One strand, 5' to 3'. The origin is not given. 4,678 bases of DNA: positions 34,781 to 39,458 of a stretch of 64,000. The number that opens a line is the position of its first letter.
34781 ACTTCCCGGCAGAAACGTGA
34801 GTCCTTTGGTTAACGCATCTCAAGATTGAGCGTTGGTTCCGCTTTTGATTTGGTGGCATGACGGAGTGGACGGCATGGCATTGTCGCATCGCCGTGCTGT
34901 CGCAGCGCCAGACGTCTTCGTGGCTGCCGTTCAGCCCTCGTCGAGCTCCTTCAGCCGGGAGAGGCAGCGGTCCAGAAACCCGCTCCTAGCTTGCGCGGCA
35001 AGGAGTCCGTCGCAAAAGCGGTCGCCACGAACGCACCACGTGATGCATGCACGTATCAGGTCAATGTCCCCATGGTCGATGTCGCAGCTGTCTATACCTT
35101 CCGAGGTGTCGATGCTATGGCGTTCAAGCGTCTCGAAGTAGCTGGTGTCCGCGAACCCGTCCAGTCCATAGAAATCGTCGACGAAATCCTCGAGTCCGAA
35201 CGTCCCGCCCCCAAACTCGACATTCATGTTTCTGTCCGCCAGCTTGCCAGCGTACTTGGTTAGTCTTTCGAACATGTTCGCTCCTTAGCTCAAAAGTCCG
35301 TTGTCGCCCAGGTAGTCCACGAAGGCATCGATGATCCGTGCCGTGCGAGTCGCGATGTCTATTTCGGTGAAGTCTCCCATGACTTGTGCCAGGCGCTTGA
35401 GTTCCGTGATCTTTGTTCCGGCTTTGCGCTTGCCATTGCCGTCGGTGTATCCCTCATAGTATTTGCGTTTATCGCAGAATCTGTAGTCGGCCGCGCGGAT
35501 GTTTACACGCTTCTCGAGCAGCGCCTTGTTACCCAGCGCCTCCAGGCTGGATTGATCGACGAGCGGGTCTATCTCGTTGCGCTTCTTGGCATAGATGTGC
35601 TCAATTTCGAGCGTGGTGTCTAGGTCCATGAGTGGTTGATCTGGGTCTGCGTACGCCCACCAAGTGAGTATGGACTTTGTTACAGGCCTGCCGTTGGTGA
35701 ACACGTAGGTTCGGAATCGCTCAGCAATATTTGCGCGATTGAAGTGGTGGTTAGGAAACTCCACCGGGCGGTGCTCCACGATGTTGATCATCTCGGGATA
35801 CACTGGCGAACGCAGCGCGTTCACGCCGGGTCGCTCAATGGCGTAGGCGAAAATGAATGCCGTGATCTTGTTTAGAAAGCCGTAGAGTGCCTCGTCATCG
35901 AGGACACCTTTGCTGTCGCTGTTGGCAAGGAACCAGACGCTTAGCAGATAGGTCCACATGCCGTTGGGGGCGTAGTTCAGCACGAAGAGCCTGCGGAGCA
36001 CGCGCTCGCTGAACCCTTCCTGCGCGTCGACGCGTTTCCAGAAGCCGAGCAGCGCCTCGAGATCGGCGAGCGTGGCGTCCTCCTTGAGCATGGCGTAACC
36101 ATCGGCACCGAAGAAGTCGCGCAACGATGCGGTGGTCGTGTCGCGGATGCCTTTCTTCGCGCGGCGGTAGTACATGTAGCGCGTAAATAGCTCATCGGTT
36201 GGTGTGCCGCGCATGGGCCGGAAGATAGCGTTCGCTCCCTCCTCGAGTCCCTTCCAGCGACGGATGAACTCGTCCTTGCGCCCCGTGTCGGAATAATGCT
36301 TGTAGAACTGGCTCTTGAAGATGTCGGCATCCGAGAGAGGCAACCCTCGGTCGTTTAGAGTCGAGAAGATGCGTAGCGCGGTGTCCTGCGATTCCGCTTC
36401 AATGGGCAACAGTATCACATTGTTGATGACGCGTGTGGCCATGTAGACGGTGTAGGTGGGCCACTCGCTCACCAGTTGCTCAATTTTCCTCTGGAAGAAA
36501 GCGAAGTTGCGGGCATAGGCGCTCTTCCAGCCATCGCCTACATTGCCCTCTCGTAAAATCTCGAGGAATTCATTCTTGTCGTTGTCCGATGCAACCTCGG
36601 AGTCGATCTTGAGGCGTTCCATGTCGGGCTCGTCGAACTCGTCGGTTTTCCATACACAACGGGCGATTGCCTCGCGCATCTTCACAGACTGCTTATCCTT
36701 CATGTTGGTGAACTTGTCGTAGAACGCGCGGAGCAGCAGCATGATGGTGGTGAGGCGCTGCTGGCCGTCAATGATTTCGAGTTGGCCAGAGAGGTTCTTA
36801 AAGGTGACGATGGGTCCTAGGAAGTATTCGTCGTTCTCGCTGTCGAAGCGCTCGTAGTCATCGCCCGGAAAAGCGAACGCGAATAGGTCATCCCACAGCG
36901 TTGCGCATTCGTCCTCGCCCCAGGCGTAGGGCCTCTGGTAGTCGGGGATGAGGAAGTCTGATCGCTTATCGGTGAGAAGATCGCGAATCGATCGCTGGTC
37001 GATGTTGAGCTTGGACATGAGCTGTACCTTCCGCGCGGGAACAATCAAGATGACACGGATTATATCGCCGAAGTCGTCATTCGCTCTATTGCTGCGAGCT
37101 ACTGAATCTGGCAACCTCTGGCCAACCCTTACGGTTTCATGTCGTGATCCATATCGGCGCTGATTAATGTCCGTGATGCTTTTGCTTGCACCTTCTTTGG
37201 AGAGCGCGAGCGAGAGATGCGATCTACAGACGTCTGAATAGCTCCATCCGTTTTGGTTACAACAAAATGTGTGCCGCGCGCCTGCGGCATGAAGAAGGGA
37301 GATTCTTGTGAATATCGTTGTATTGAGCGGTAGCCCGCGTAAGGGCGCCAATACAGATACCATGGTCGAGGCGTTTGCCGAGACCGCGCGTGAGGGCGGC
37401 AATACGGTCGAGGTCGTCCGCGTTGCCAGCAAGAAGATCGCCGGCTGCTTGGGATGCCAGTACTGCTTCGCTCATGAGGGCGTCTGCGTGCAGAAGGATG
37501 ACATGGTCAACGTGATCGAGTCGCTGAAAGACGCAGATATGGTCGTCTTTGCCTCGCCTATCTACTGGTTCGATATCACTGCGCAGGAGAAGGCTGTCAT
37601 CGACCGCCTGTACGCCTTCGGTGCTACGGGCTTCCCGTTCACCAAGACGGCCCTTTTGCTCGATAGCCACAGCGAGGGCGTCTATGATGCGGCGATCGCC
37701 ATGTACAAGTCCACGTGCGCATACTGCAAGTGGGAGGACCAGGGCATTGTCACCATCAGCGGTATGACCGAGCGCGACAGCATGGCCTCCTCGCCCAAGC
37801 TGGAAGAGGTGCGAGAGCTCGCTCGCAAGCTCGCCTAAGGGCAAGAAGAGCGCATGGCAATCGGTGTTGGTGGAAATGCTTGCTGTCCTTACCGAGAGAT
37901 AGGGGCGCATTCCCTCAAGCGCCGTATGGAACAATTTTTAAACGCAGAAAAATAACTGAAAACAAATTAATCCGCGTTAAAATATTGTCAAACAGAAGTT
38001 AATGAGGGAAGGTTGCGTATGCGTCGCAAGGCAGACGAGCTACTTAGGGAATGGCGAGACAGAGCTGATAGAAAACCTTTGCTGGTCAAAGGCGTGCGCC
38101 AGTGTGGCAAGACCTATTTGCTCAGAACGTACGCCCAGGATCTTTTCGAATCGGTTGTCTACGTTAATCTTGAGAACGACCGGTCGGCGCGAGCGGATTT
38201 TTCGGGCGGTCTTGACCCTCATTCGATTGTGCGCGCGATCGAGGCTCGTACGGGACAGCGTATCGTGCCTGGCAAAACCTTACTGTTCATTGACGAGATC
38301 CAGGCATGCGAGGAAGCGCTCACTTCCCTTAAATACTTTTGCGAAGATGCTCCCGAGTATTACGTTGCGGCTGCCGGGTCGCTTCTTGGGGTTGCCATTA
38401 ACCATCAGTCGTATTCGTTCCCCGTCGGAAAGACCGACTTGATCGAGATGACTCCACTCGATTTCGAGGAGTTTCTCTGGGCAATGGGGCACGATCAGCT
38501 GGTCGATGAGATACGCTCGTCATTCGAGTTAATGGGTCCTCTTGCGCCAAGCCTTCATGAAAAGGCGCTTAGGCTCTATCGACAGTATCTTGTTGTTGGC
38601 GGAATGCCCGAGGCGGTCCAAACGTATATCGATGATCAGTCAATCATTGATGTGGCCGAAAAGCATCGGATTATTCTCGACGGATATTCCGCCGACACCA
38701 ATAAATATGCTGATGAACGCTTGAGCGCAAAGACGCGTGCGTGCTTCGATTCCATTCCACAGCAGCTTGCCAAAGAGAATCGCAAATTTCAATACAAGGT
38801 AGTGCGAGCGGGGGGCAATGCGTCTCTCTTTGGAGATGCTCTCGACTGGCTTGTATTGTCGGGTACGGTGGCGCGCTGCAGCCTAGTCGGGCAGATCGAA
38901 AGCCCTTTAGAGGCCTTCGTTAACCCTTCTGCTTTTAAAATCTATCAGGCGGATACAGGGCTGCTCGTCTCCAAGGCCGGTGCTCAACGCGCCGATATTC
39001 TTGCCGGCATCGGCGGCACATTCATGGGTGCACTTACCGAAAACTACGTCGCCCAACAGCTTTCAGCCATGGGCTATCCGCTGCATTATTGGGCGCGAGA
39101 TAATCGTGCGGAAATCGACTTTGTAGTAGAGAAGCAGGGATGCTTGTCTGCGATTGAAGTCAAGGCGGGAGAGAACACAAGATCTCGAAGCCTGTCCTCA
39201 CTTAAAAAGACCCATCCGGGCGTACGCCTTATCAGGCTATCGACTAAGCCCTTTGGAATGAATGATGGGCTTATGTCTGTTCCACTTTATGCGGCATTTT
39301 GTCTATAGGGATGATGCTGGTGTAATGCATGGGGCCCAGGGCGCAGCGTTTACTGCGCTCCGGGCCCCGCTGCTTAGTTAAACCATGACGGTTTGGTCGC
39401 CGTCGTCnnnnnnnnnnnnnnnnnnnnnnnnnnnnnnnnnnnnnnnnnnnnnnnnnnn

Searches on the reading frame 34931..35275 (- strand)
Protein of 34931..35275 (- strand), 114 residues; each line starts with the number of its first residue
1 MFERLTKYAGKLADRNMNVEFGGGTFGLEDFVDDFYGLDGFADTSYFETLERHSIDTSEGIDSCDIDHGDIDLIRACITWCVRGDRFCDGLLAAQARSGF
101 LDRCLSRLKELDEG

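Call 12: search_protein_families(library=pfam, proteins=[window:34931-35275:-], max_evalue=0.01)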
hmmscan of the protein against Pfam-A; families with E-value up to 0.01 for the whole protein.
window:34931-35275:- (114 aa): 1 family
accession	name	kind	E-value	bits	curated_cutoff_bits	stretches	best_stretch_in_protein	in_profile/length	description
PF20118.4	DUF6508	-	1.1e-09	38.7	23.6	1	64-111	79-126/129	Family of unknown function (DUF6508)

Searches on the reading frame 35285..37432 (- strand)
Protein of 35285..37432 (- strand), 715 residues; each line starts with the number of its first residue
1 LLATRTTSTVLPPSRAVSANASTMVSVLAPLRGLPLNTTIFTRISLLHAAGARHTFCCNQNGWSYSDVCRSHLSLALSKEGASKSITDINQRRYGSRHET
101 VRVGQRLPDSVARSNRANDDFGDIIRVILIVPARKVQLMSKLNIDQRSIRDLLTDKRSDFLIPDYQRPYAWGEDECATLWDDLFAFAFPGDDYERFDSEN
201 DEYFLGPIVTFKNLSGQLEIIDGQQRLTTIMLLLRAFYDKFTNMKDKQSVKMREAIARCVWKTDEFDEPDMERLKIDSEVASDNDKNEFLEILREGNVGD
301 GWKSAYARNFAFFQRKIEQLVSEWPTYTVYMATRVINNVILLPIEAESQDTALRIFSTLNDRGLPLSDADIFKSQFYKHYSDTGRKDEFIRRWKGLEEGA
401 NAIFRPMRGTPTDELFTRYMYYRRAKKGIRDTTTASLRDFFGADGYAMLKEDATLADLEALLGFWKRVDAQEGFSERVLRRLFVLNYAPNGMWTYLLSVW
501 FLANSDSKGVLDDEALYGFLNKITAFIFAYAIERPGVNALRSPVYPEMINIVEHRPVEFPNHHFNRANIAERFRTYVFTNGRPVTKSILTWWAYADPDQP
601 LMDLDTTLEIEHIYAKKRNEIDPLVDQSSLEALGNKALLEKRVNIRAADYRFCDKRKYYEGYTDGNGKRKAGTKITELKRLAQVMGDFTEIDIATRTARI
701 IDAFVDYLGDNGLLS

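Call 7: search_protein_families(library=padloc, proteins=[window:35285-37432:-], max_evalue=0.1)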
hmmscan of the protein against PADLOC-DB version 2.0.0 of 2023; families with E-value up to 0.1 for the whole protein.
window:35285-37432:- (715 aa): 35 families (the best 25 are shown)
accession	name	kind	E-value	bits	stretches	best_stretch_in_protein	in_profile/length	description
PDLC04157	HEC-06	-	2.5e-37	126.7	2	139-393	1-248/558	-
PDLC04155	HEC-06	-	1.1e-34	117.9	1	141-397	4-256/562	-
PDLC02693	Orf5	-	1.7e-34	117.7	1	156-424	5-255/543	Orf5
PDLC02695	Orf5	-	1.9e-33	113.8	2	145-381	6-258/601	Orf5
PDLC04154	HEC-06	-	2.6e-33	113.5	2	140-394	5-262/569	-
PDLC02687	Orf5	-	6.6e-28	95.8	1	145-393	4-255/543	Orf5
PDLC02686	Orf5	-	9.2e-28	95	1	158-398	19-259/566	Orf5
PDLC02692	Orf5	-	7.9e-25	85.6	1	157-386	5-223/558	Orf5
PDLC02700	Orf5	-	1.6e-24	84.5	1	151-393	5-238/555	Orf5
PDLC02691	Orf5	-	1.5e-21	74.6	2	143-259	4-110/579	Orf5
PDLC02701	Orf5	-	2.3e-21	73.9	2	160-393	20-267/596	Orf5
PDLC02699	Orf5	-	2.8e-19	67.3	2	160-244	1-73/530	Orf5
PDLC02694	Orf5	-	1.1e-18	65.2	2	148-248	7-112/574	Orf5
PDLC02792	SspE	-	2.5e-18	63.8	1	146-253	10-126/771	SspE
PDLC02786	SspE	-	6.4e-18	62.4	1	146-297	10-166/766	SspE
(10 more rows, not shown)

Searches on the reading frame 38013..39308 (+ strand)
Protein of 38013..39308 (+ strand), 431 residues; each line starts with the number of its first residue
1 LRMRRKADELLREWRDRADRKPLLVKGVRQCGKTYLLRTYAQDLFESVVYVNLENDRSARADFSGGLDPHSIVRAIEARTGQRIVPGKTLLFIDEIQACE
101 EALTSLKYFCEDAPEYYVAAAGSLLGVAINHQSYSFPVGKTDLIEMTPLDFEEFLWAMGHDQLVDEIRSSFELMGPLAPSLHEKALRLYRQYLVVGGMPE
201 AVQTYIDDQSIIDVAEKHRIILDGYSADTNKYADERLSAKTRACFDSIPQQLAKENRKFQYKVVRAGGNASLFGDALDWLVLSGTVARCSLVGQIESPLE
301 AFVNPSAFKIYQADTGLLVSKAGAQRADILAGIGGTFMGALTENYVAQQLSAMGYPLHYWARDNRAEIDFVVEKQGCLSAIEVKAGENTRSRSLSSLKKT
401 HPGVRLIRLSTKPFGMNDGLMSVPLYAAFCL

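Call 12: search_protein_families(library=pfam, proteins=[window:38013-39308:+], max_evalue=0.01)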
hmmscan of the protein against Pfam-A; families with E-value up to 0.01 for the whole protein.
window:38013-39308:+ (431 aa): 6 families
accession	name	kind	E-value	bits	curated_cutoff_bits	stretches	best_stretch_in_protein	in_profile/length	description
PF13635.12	DUF4143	-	2.1e-29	102.8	28.1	1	228-386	3-160/160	Domain of unknown function (DUF4143)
PF13173.12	AAA_14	-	2.8e-27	95.7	27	1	20-155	2-129/129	AAA domain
PF01637.24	ATPase_2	-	0.0002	21.7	33.2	1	9-63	9-67/225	ATPase domain predominantly from Archaea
PF13401.12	AAA_22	-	0.00023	21.9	27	1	19-108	4-106/130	AAA domain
PF13191.12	AAA_16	-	0.0008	20.4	32.6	1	10-84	12-90/167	AAA ATPase domain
PF01443.25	Viral_helicase1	-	0.0055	17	21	1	24-101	2-73/228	Viral superfamily 1 RNA helicase core domain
